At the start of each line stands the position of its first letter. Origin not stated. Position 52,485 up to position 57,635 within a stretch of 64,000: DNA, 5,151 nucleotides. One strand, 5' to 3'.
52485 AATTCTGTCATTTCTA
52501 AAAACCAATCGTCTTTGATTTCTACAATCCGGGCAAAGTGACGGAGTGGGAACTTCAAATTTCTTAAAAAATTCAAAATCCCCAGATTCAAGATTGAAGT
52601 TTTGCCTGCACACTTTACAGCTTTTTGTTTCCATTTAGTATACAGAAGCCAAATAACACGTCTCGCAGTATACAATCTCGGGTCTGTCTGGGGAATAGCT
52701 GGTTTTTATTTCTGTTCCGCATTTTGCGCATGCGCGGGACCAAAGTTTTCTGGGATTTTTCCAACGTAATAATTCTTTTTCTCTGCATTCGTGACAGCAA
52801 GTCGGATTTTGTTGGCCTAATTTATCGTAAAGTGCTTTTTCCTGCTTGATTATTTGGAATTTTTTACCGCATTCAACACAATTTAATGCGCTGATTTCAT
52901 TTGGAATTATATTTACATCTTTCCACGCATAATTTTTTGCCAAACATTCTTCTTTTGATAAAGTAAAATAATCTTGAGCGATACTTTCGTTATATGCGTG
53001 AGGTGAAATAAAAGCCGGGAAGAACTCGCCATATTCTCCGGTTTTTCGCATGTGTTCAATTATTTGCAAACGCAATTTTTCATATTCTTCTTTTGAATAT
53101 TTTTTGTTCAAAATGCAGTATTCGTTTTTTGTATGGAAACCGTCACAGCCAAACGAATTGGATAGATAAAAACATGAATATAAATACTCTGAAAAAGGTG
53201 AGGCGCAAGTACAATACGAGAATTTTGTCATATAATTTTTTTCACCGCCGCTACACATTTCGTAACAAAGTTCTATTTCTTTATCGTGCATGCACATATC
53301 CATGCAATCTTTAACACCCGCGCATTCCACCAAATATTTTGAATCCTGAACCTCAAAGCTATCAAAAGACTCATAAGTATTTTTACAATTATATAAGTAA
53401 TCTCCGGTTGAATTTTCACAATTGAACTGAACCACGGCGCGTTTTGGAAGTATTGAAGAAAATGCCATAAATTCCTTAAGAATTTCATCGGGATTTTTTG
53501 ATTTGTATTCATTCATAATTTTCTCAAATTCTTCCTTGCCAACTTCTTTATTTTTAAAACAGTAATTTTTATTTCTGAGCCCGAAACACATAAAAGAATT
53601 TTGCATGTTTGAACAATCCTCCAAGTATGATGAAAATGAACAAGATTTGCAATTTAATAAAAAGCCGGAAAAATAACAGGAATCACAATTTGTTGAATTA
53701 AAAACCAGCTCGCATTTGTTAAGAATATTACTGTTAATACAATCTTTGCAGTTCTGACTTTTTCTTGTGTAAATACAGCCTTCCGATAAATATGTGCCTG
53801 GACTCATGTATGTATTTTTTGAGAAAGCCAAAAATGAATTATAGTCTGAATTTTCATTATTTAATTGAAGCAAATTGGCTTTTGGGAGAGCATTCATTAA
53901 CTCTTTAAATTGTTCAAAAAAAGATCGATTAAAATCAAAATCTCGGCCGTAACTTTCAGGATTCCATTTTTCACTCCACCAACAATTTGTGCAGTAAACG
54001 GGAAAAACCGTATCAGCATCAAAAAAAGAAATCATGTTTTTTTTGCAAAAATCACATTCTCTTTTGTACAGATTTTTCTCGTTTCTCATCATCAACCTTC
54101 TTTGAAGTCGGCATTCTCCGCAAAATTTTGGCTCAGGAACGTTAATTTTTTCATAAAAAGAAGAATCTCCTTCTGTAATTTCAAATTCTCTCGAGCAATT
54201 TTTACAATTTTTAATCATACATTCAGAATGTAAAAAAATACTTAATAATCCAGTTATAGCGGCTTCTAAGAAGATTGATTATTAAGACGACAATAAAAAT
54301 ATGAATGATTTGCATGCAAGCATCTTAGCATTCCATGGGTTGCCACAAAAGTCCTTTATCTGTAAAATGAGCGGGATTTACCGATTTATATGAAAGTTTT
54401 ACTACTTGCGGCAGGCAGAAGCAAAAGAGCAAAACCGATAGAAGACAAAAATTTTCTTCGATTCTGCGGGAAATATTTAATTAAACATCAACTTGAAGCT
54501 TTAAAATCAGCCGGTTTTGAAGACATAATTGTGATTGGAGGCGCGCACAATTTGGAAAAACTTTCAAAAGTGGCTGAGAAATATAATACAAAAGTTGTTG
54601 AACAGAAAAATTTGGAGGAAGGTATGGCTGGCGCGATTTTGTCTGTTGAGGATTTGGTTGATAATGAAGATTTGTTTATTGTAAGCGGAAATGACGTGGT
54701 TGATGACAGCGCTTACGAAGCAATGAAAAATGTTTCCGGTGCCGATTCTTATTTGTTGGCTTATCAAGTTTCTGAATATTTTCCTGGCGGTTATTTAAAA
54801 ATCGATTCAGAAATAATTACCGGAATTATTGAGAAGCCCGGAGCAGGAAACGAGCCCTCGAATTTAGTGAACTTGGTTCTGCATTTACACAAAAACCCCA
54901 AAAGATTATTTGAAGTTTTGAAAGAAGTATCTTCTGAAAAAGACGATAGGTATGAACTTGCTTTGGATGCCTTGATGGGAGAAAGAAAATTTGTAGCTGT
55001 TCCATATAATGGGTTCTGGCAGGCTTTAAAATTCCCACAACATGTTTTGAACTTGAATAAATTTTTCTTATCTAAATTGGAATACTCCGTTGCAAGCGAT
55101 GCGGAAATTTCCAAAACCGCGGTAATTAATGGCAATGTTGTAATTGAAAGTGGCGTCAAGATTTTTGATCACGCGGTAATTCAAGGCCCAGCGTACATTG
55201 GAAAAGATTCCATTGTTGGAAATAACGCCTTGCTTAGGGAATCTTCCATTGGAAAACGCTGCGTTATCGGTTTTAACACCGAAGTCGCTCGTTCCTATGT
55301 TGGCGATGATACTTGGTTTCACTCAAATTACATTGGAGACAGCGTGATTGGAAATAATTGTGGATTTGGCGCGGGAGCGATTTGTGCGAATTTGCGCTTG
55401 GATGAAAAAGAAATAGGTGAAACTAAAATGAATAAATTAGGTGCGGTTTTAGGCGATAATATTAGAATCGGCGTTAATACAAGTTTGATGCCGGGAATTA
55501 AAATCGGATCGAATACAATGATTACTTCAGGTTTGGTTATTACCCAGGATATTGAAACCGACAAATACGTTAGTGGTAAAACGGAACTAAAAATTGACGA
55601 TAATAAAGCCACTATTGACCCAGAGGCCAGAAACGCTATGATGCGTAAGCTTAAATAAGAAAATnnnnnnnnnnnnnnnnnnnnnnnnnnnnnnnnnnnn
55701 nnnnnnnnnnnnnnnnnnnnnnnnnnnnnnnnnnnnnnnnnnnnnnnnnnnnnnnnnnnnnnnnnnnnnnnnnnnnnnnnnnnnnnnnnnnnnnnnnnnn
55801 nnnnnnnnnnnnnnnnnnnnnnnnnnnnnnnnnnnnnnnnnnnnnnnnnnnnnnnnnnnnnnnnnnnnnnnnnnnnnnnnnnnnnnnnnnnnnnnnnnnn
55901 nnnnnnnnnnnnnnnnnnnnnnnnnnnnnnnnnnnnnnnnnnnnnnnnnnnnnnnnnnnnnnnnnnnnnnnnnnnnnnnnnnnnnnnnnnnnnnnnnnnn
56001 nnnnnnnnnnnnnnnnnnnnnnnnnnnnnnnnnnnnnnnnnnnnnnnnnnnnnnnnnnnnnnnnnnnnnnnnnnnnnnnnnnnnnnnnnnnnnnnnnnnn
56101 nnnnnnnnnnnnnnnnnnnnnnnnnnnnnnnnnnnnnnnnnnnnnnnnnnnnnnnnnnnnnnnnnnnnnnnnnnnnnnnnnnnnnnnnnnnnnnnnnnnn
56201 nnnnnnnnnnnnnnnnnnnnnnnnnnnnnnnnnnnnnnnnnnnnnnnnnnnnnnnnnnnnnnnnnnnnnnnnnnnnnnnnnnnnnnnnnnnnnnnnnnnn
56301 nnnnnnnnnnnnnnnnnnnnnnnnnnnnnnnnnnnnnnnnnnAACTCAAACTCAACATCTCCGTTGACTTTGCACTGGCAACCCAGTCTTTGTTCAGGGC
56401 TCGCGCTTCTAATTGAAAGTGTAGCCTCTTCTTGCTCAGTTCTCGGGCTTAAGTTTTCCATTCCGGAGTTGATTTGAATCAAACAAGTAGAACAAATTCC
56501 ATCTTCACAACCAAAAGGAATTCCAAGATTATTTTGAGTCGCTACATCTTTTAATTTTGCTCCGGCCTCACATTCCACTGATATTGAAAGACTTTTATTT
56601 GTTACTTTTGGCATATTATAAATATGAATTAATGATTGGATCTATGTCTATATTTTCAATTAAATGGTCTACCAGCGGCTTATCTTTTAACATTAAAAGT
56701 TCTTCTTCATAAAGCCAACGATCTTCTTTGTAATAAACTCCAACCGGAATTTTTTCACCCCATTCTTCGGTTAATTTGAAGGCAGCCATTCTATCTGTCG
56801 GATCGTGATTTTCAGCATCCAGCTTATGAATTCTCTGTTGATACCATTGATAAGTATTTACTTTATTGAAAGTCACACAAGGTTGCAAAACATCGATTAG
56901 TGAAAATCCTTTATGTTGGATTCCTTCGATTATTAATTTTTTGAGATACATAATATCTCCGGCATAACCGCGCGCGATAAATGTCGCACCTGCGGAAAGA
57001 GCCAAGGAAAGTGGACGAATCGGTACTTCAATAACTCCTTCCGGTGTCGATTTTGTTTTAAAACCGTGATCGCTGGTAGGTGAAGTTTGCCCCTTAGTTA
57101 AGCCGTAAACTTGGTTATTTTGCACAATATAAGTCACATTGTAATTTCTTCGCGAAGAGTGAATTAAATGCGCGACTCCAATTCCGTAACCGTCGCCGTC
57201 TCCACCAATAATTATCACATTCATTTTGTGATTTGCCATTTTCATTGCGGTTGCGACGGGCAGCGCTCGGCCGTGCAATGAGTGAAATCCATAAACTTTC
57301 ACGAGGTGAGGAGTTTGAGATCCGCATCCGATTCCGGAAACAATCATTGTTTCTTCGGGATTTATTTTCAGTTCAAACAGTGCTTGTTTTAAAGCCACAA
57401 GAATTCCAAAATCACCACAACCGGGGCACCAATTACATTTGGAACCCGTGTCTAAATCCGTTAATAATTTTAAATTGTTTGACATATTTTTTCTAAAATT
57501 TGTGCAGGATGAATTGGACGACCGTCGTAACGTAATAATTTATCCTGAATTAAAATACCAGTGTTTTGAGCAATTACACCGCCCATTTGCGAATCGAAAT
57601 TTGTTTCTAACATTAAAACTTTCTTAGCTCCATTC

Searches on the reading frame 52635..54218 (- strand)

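Call 6: search_protein_families(library=pfam, proteins=[window:52635-54218:-], max_evalue=1)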
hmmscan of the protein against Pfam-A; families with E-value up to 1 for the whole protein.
window:52635-54218:- (527 aa): 3 families
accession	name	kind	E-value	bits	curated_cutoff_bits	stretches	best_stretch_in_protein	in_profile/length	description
PF23477.1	zf_Tbcl_2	-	0.0001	22.3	27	1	490-523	1-34/37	Probable treble clef zinc finger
PF13451.12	zf_Tbcl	-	0.00011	22.6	24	2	4-41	6-44/48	Probable treble clef domain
PF21344.3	Zn_ribbon_LysW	-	0.019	15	27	1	496-521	2-27/46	Alpha-aminoadipate carrier protein LysW-like, globular domain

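Call 7: search_protein_families(library=ncbifam, proteins=[window:52635-54218:-], max_evalue=1)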
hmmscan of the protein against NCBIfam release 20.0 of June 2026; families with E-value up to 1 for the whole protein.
window:52635-54218:- (527 aa): 4 families
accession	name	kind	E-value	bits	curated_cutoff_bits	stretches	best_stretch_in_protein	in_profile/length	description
TIGR04272.1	cxxc_cxxc_Mbark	domain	0.001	18.8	36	1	490-523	1-34/37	CxxC-x17-CxxC domain-containing protein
TIGR02443.1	TIGR02443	equivalog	0.078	12.8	49.45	0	33-59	12-38/59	YheV family putative zinc ribbon protein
NF041070.1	carrier_LysW_Arch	domain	0.25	11.4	75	0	445-460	24-39/57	alpha-aminoadipate/glutamate carrier protein LysW/ArgW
NF001607.0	PRK00398.1-4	equivalog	0.94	9.3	89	0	497-510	12-25/53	DNA-directed RNA polymerase subunit P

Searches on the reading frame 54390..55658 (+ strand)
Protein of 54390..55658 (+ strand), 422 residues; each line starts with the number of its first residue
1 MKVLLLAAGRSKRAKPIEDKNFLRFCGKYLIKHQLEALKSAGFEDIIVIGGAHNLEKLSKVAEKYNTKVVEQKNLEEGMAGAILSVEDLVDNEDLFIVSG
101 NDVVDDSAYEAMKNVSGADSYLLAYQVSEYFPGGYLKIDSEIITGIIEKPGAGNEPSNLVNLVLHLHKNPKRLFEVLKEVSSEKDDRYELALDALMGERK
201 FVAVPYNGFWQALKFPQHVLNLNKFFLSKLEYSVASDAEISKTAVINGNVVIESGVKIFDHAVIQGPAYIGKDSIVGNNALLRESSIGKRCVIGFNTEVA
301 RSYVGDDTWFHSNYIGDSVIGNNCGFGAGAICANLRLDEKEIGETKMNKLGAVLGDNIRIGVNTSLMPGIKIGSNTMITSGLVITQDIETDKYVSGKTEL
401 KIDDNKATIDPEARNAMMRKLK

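Call 24: search_protein_families(library=pfam, proteins=[window:54390-55658:+], max_evalue=0.001)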
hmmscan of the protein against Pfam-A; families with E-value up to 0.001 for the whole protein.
window:54390-55658:+ (422 aa): 6 families
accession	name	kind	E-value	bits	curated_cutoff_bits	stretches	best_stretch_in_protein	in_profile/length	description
PF00132.30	Hexapep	-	1.1e-16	60.2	27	3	249-283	1-35/36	Bacterial transferase hexapeptide (six repeats)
PF12804.13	NTP_transf_3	-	3.2e-14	53.9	27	1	4-100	2-93/160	MobA-like NTP transferase domain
PF00483.29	NTP_transferase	-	4.9e-13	49.7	21.2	1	3-211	2-227/245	Nucleotidyl transferase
PF25084.1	LbH_EIF2B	-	8.8e-13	48.6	54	1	249-309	3-63/105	EIF2B subunit epsilon LbH domain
PF01128.25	IspD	-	4e-05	23.9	27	1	2-70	2-71/221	2-C-methyl-D-erythritol 4-phosphate cytidylyltransferase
PF14602.12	Hexapep_2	-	6.5e-05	23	27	1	353-386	3-34/34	Hexapeptide repeat of succinyl-transferase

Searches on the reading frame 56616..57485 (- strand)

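Call 28: search_protein_families(library=pfam, proteins=[window:56616-57485:-], max_evalue=0.001)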
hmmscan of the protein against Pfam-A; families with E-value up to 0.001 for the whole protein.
window:56616-57485:- (289 aa): 2 families
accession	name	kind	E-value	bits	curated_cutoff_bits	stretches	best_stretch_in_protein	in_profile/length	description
PF02775.26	TPP_enzyme_C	-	8.1e-28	97.6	21.9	1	58-199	18-151/151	Thiamine pyrophosphate enzyme, C-terminal TPP binding domain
PF12367.13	PFO_beta_C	-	1.4e-24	86.3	24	1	203-266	1-64/66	Pyruvate ferredoxin oxidoreductase beta subunit C terminal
